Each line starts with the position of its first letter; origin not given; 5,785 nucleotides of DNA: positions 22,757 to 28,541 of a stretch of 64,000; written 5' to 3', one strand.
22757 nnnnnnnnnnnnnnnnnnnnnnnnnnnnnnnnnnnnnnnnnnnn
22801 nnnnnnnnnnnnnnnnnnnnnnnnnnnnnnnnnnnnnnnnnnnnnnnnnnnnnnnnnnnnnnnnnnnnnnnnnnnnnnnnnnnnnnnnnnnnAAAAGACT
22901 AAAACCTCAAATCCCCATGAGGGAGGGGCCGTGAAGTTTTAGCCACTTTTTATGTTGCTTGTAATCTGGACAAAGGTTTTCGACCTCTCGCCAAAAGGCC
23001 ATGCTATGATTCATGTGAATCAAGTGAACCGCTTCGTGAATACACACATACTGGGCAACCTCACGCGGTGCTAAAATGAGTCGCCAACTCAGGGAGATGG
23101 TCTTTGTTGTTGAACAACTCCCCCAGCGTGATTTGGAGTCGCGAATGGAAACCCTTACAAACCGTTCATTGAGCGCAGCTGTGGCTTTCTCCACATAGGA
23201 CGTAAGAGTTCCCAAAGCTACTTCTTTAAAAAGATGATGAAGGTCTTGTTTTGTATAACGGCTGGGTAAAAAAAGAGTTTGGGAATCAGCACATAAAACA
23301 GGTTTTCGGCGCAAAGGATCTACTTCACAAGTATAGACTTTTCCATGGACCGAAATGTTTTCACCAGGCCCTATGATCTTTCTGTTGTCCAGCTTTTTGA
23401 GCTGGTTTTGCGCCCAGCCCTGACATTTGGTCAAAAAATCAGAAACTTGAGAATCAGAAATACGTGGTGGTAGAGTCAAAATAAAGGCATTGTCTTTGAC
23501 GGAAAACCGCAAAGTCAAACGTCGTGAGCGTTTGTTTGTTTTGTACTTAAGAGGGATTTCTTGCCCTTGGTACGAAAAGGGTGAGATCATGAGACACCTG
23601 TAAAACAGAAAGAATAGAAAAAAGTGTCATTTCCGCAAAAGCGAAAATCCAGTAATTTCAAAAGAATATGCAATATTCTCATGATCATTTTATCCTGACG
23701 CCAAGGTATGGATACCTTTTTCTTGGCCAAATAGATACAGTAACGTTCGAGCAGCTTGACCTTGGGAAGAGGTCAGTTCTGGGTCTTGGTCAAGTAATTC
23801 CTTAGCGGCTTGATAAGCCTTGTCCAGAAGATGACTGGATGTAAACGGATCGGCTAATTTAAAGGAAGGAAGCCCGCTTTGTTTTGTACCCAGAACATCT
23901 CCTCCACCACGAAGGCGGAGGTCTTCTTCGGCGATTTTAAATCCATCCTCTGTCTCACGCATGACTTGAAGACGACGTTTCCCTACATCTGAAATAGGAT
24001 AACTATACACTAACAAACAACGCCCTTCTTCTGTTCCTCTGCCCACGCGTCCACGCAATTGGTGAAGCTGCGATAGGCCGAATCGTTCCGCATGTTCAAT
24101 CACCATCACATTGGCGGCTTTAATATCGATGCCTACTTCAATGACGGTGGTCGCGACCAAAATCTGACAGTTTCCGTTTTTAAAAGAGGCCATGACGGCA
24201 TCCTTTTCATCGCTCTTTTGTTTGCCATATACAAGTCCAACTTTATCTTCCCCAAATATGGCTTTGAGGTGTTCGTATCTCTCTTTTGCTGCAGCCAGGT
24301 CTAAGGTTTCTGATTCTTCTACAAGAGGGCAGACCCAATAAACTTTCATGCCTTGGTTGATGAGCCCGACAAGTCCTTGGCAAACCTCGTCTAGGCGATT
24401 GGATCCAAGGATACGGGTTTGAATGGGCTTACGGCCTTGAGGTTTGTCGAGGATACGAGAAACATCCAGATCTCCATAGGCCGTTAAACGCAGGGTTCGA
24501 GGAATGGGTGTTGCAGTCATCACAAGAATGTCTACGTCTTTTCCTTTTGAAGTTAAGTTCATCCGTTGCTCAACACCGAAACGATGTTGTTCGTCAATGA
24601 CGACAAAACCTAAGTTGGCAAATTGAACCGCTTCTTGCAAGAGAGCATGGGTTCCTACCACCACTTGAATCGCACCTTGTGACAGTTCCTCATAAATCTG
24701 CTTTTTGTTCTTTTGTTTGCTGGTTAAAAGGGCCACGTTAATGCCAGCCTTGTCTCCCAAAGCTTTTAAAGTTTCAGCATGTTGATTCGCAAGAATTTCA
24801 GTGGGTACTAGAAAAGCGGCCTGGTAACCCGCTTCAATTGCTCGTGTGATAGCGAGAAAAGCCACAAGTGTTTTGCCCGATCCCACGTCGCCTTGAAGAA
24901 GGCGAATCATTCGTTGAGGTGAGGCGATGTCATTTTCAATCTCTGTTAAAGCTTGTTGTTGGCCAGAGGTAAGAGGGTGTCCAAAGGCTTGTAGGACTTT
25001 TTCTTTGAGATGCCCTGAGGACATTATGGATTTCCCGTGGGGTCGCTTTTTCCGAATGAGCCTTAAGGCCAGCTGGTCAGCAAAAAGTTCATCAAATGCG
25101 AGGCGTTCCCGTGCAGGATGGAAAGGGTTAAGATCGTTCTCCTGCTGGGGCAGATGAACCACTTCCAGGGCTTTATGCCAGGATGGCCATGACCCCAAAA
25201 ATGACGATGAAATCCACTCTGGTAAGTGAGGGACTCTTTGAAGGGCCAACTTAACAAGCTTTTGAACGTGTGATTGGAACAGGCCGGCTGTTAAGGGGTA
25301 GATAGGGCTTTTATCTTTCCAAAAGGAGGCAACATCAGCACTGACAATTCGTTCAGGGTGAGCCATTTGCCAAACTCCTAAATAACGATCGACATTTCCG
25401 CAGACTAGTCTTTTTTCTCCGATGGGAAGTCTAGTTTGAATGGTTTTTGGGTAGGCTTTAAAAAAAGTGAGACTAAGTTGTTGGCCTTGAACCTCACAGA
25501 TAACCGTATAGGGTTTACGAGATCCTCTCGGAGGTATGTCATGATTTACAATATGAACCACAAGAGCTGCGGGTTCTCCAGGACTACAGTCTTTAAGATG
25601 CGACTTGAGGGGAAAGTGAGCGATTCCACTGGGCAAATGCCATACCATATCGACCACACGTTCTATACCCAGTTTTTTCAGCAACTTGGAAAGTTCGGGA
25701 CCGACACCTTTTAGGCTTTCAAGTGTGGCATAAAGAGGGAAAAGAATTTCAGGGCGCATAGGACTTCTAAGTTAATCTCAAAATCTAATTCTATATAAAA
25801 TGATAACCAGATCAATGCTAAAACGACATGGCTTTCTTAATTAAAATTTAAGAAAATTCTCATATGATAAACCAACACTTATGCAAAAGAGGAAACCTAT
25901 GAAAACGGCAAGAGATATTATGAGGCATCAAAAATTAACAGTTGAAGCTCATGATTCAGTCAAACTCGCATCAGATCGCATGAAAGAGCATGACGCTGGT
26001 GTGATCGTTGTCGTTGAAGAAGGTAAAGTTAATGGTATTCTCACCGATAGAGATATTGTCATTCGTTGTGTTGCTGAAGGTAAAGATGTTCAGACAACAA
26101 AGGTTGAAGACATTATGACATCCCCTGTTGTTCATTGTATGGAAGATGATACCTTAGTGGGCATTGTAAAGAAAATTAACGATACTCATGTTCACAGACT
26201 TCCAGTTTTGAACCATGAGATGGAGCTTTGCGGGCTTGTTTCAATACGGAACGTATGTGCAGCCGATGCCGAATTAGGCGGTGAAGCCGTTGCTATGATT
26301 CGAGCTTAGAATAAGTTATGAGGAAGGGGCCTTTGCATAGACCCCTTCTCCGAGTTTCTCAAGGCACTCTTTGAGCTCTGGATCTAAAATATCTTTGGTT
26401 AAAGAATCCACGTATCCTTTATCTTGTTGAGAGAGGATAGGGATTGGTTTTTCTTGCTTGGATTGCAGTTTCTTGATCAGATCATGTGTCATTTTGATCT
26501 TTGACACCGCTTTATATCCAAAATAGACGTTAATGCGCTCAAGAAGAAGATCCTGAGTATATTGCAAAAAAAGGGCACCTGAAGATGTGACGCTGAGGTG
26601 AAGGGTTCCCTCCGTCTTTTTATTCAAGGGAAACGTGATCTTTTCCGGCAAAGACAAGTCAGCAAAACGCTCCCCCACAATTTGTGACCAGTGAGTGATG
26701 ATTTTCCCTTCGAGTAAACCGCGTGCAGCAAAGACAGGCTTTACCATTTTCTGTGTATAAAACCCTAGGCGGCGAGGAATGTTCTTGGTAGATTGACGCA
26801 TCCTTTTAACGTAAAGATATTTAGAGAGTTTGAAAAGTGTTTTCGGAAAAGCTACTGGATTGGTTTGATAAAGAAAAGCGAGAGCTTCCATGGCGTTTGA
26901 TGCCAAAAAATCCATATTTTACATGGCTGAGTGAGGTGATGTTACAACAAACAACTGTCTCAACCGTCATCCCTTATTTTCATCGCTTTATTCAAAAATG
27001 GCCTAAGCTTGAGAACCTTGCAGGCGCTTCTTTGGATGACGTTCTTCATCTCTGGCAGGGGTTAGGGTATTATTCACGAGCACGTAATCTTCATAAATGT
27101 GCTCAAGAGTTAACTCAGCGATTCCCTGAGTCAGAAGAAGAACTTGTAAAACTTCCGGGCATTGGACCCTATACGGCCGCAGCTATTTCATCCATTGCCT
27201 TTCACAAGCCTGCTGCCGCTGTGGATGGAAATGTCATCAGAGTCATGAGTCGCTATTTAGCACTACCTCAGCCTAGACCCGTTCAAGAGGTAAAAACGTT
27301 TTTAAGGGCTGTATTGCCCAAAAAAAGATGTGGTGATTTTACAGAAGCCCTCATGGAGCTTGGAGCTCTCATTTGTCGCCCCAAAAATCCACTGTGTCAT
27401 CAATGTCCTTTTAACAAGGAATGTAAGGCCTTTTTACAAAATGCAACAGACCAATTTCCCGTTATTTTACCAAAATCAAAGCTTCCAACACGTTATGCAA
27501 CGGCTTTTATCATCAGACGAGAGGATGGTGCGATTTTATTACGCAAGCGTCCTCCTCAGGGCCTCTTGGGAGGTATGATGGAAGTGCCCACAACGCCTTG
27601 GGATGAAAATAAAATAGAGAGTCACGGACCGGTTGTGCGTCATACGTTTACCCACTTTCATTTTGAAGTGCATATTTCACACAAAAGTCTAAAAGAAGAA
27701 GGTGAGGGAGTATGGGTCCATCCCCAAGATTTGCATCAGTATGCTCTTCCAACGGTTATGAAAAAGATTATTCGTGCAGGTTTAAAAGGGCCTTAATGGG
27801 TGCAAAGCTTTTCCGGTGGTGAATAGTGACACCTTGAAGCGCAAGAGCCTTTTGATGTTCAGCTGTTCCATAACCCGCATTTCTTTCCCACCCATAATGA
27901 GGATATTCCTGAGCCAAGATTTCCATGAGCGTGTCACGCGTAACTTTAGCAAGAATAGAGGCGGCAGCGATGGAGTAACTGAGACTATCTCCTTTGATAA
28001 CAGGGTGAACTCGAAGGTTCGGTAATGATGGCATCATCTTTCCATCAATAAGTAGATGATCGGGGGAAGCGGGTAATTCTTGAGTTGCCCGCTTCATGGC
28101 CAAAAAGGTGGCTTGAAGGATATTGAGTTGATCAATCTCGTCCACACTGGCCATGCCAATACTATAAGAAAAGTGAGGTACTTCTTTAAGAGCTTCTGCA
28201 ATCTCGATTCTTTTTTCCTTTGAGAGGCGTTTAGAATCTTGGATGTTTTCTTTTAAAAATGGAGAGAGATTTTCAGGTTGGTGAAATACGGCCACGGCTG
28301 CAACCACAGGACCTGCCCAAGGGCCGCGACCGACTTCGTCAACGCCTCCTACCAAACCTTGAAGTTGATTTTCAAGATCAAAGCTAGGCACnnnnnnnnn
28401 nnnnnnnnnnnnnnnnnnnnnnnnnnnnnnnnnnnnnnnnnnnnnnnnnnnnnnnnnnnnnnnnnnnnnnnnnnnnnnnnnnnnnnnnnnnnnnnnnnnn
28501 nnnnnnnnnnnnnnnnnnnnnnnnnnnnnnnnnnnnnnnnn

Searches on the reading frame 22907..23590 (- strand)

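Call 36: search_protein_families(library=pfam, proteins=[window:22907-23590:-], max_evalue=1e-8)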
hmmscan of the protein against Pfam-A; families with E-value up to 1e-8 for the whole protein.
window:22907-23590:- (227 aa): 1 family
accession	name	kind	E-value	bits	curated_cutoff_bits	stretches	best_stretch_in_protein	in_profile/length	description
PF01863.23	YgjP-like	-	5.7e-49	167.4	26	1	26-219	2-206/207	YgjP-like, metallopeptidase domain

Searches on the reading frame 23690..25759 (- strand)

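Call 36: search_protein_families(library=pfam, proteins=[window:23690-25759:-], max_evalue=1e-8)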
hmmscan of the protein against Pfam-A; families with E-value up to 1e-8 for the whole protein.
window:23690-25759:- (689 aa): 5 families
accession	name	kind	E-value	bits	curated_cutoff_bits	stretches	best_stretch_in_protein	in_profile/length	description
PF00270.35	DEAD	-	4e-29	101.9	26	1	265-423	2-164/167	DEAD/DEAH box helicase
PF00271.37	Helicase_C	-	6.9e-22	78.2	23.5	1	463-574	10-108/110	Helicase conserved C-terminal domain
PF04851.21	ResIII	-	2.1e-16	60.7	22.5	1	263-418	4-162/164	Type III restriction enzyme, res subunit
PF19833.4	RecG_dom3_C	-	9.6e-13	48.4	26.8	1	603-666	1-65/87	ATP-dependent DNA helicase RecG, domain 3, C-terminal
PF17191.10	RecG_wedge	-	1.4e-10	41.4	23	1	16-174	5-160/162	RecG wedge domain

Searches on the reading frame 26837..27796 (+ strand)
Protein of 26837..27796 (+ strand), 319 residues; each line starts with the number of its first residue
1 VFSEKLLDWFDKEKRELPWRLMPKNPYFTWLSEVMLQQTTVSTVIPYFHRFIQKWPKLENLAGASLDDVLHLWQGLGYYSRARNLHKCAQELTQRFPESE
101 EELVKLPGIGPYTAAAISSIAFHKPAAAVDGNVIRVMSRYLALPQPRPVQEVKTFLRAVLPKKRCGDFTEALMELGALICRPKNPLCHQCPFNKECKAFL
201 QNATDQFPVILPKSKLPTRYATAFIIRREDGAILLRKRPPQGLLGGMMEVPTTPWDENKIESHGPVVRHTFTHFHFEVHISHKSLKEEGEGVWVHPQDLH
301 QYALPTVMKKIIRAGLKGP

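Call 36: search_protein_families(library=pfam, proteins=[window:26837-27796:+], max_evalue=1e-8)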
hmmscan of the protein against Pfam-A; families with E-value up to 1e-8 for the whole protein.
window:26837-27796:+ (319 aa): 2 families
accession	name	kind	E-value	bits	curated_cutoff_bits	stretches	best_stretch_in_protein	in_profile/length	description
PF00730.31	HhH-GPD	-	2.2e-22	79.9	26.2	1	32-157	2-103/108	HhH-GPD superfamily base excision DNA repair protein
PF14815.12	NUDIX_4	-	6.6e-22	77.9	35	1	222-313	1-112/113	NUDIX domain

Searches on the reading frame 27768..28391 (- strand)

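Call 38: search_protein_families(library=pfam, proteins=[window:27768-28391:-], max_evalue=0.000001)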
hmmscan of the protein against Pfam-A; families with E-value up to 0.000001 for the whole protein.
window:27768-28391:- (207 aa): 1 family
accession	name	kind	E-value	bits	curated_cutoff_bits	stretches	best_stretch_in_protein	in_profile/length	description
PF01351.25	RNase_HII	-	2.3e-43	148.9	25.8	1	16-197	2-197/199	Ribonuclease HII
